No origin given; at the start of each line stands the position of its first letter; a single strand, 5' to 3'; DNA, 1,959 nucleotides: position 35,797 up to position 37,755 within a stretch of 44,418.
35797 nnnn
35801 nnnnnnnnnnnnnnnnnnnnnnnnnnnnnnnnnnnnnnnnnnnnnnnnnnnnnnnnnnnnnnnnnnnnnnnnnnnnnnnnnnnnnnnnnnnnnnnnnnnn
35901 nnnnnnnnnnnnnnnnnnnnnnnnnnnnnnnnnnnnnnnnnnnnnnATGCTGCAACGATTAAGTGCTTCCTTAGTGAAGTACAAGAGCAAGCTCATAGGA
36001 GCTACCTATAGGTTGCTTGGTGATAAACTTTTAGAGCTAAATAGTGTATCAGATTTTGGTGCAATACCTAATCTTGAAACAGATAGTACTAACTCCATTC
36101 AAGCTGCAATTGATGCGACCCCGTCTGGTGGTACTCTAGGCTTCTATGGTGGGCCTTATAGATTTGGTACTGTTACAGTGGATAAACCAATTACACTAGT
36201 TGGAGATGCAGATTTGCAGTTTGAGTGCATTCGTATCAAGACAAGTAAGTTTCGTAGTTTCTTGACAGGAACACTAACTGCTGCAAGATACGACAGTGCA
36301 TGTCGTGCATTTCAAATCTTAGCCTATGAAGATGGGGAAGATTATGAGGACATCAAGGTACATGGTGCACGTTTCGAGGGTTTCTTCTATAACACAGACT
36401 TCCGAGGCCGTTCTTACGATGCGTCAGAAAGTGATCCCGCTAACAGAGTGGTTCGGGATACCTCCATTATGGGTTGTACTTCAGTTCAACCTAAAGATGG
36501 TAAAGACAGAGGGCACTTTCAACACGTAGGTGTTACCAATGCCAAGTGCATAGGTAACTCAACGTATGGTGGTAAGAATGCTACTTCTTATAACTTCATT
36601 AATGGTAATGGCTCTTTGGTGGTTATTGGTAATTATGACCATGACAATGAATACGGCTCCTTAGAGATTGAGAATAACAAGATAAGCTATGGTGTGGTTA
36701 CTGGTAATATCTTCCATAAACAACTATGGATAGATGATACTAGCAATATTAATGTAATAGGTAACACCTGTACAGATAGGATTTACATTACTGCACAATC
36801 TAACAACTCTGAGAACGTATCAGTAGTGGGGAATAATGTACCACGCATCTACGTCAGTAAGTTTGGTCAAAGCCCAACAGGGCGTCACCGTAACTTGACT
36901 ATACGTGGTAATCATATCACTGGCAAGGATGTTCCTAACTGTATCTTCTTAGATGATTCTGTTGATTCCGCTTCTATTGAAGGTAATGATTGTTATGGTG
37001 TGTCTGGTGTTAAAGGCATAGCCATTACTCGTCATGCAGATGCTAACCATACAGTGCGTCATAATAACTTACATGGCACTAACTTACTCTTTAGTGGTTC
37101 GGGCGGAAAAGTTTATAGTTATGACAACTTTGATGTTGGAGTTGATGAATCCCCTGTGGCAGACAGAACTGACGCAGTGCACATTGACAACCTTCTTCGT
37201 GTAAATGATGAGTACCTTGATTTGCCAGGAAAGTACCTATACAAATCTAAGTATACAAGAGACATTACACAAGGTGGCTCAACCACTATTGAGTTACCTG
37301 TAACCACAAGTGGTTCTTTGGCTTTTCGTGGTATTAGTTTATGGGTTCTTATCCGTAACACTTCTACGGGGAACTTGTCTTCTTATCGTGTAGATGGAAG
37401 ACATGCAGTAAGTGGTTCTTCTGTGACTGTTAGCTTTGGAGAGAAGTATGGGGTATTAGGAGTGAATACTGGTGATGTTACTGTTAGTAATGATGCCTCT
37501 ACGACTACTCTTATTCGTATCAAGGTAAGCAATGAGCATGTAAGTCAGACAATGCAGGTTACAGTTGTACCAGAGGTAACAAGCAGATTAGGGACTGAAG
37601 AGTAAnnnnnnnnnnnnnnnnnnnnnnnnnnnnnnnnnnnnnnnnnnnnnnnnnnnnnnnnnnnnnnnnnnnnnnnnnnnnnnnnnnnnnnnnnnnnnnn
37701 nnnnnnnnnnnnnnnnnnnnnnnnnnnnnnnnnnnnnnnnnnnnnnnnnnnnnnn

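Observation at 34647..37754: Two-component receptor-binding module with small coupled ORFs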

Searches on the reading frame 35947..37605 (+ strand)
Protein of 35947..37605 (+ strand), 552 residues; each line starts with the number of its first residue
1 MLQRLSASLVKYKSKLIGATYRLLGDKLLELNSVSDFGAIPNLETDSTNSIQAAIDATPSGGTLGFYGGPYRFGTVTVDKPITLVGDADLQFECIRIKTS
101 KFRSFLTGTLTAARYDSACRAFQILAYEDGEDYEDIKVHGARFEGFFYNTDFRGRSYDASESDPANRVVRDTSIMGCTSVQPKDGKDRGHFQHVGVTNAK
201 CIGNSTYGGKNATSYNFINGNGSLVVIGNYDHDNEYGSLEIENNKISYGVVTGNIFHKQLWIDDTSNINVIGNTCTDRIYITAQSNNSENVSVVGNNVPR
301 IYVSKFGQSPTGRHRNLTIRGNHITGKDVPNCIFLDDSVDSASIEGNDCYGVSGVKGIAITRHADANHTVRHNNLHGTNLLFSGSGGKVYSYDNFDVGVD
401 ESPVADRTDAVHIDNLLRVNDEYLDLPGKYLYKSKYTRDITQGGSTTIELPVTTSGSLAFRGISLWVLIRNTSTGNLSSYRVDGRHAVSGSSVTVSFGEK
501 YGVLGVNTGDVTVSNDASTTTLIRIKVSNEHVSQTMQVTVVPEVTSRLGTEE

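Call 6: search_protein_families(library=pfam, proteins=[window:35947-37605:+], max_evalue=0.1)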
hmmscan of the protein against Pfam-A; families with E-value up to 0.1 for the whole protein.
window:35947-37605:+ (552 aa): 1 family
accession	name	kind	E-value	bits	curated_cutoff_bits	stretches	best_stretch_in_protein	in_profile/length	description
PF12708.12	Pect-lyase_RHGA_epim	-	7.6e-05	23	27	1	33-91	3-65/213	Rhamnogalacturonase A/epimerase, pectate lyase-like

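Call 7: search_protein_families(library=phrogs, proteins=[window:35947-37605:+], max_evalue=0.01)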
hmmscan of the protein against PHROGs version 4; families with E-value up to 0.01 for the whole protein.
window:35947-37605:+ (552 aa): 3 families
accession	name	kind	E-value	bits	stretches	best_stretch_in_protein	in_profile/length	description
phrog_20231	-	tail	1.5e-282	940.3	1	6-552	148-691/691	tail protein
phrog_13150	-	tail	1.5e-49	170.3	1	64-392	25-368/371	tail protein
phrog_13893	-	tail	8.7e-31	107.9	1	18-519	184-646/648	tail protein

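Call 23: search_solved_structures(query=window:35947-37602:+, max_evalue=0.01)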
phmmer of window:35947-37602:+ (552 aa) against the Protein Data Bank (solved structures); distinct sequences matched with E-value up to 0.01: 1.
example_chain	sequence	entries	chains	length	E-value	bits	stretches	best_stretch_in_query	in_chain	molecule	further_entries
7y5s_A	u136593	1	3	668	0.0034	19.3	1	3-61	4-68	phage tail fiber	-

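Call 100: search_protein_families(library=ncbifam, proteins=[window:35947-37602:+], max_evalue=0.1)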
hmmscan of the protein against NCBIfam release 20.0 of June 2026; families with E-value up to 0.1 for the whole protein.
window:35947-37602:+ (552 aa): 0 families

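Call 120: search_dna_similar(query=window:36052-37602:+, collection=phages, mode=protein, max_rows=30, max_evalue=0.001, rows=spread)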
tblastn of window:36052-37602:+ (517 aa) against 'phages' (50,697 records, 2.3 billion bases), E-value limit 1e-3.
Records with a match: 54; places in all: 55; records where one place covers at least 80% of the query: 11.
Best place of each record, by identity: >=99% 1; 95-99% 1; 90-95% 3; <60% 49.
By first word of the organism name: Arthrobacter 36; Aeromonas 10; Escherichia 6; Vectrevirus 2.
By host as written in the record: Arthrobacter sp. ATCC 21022 34; Aeromonas hydrophila 6; - 3; Escherichia coli 4s 2; Escherichia coli 2; Aeromonas salmonicida 2; Aeromonas hydrophila ZPAH75 2; Escherichia coli DE142 1; and 2 more.
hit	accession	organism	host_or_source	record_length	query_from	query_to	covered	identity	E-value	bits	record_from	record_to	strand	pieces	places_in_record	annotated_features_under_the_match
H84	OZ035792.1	Vectrevirus T205P5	-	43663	1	517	100%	99.0%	0e+0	1016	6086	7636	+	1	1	record has no annotation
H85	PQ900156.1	Escherichia phage vB_EcoP_ShWW44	waste water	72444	1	517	100%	91.1%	0e+0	949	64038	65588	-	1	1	tail protein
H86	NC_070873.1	Escherichia phage St11Ph5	Escherichia coli 4s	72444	1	517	100%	91.1%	0e+0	948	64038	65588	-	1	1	tail protein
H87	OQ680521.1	Aeromonas phage P05B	Aeromonas hydrophila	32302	3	517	100%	49.9%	6e-154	491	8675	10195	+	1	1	tail fiber protein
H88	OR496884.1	Aeromonas phage AerS_266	Aeromonas salmonicida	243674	10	517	98%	47.9%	8e-141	454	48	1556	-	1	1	tail spike protein with pectin-lyase like hydrolase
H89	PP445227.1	Escherichia phage EC.W1-9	Escherichia coli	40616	1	517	100%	47.0%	3e-114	437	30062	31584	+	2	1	eliminase | hypothetical protein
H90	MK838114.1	Aeromonas phage LAh_8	Aeromonas hydrophila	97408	1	363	70%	52.9%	2e-110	366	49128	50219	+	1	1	putative tail fiber protein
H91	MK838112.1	Aeromonas phage LAh_6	Aeromonas hydrophila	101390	1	363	70%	52.9%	2e-110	366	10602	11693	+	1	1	putative tail fiber protein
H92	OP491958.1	Aeromonas phage APT65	Aeromonas hydrophila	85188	1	363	70%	52.1%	9e-110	364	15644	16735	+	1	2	hypothetical protein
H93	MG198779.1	Arthrobacter phage Urla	Arthrobacter sp. ATCC 21022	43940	20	354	65%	36.5%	8e-28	124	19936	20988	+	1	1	minor tail protein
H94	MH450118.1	Arthrobacter phage Herb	Arthrobacter sp. ATCC 21022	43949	41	359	62%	36.1%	2e-25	117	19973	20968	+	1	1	23: minor tail protein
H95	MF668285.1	Arthrobacter phage Temper16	Arthrobacter sp. ATCC 21022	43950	41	359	62%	36.1%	2e-25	117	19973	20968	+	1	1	minor tail protein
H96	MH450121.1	Arthrobacter phage KingBob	Arthrobacter sp. ATCC 21022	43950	41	359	62%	36.1%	2e-25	117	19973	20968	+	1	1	23: minor tail protein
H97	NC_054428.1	Arthrobacter phage Sergei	Arthrobacter sp. ATCC 21022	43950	41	359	62%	36.1%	2e-25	117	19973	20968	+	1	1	23: tail protein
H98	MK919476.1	Arthrobacter phage EstebanJulior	Arthrobacter sp. ATCC 21022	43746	41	354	61%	36.3%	9e-26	117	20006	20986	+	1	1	23: minor tail protein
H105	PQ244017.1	Arthrobacter phage Amavida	Arthrobacter sp. ATCC 21022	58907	18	274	50%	37.9%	2e-30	132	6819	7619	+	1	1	21: minor tail protein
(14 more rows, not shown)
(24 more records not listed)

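Call 121: get_annotated_region(hit=H87, flank=0)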
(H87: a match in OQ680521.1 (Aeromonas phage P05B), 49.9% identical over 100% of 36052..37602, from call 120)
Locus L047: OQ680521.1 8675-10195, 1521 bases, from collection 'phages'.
description: Aeromonas phage P05B, complete genome.
organism: Aeromonas phage P05B (NCBI taxid 3028151)
taxonomy: Viruses
host: Aeromonas hydrophila; source: -; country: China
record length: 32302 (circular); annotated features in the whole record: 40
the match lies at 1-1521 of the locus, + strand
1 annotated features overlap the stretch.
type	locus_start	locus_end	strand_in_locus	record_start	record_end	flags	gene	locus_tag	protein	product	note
CDS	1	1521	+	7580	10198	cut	-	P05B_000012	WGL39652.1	tail fiber protein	GeneMark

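Call 122: get_annotated_region(hit=H88, flank=0)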
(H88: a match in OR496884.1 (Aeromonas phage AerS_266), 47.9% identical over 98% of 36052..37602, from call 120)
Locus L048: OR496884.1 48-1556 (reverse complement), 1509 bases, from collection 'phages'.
description: Aeromonas phage AerS_266, complete genome.
organism: Aeromonas phage AerS_266 (NCBI taxid 3076793)
taxonomy: Viruses; Duplodnaviria; Heunggongvirae; Uroviricota; Caudoviricetes; Chaoshanvirus
host: Aeromonas salmonicida; source: polluted pond water; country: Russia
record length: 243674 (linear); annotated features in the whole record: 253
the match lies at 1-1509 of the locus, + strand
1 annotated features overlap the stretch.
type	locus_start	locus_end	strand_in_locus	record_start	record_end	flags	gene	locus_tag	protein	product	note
CDS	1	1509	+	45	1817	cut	-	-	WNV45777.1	tail spike protein with pectin-lyase like hydrolase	tail spike protein with pectin-lyase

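Call 123: get_annotated_region(hit=H93, flank=0)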
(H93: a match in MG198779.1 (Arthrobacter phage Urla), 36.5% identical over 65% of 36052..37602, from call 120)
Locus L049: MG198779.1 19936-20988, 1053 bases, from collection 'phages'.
description: Arthrobacter phage Urla, complete genome.
organism: Arthrobacter phage Urla (NCBI taxid 2047867)
taxonomy: Viruses; Duplodnaviria; Heunggongvirae; Uroviricota; Caudoviricetes; Korravirus; Korravirus urla
host: Arthrobacter sp. ATCC 21022; source: soil; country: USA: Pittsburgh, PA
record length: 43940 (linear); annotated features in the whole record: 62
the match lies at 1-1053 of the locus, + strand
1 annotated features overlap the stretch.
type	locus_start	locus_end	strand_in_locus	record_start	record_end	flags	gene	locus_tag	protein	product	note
CDS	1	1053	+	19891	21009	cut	-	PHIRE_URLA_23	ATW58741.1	minor tail protein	-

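Call 124: get_annotated_region(hit=H105, flank=0)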
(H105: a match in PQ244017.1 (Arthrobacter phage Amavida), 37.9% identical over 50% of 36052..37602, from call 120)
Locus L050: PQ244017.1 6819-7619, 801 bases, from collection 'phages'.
description: Arthrobacter phage Amavida, complete genome.
organism: Arthrobacter phage Amavida (NCBI taxid 3367555)
taxonomy: Viruses; Duplodnaviria; Heunggongvirae; Uroviricota; Caudoviricetes
host: Arthrobacter sp. ATCC 21022; source: soil; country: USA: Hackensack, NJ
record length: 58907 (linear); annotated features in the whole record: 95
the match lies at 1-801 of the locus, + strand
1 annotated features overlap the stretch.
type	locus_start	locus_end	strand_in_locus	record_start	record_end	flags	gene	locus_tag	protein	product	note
CDS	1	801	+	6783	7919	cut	21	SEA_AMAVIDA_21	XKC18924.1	minor tail protein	-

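Call 126: search_solved_structures(query=A10, max_evalue=10)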
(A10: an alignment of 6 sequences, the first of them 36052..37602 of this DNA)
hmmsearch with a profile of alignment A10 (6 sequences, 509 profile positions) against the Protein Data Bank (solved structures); distinct sequences matched with E-value up to 10: 0.

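Call 127: search_protein_families(library=pfam, alignment_id=A10, max_evalue=0.1)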
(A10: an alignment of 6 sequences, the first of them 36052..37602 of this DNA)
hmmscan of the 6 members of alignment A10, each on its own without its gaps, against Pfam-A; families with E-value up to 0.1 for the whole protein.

A. member 1, window:36052-37602:+ (517 aa): 0 families

B. families by the number of members that match (of 6 scanned): 4 families
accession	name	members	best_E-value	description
PF12708.12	Pect-lyase_RHGA_epim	2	3.5e-05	Rhamnogalacturonase A/epimerase, pectate lyase-like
PF13229.12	Beta_helix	1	0.011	Right handed beta helix region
PF00365.25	PFK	1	0.034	Phosphofructokinase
PF17518.7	DUF5443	1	0.051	Family of unknown function (DUF5443)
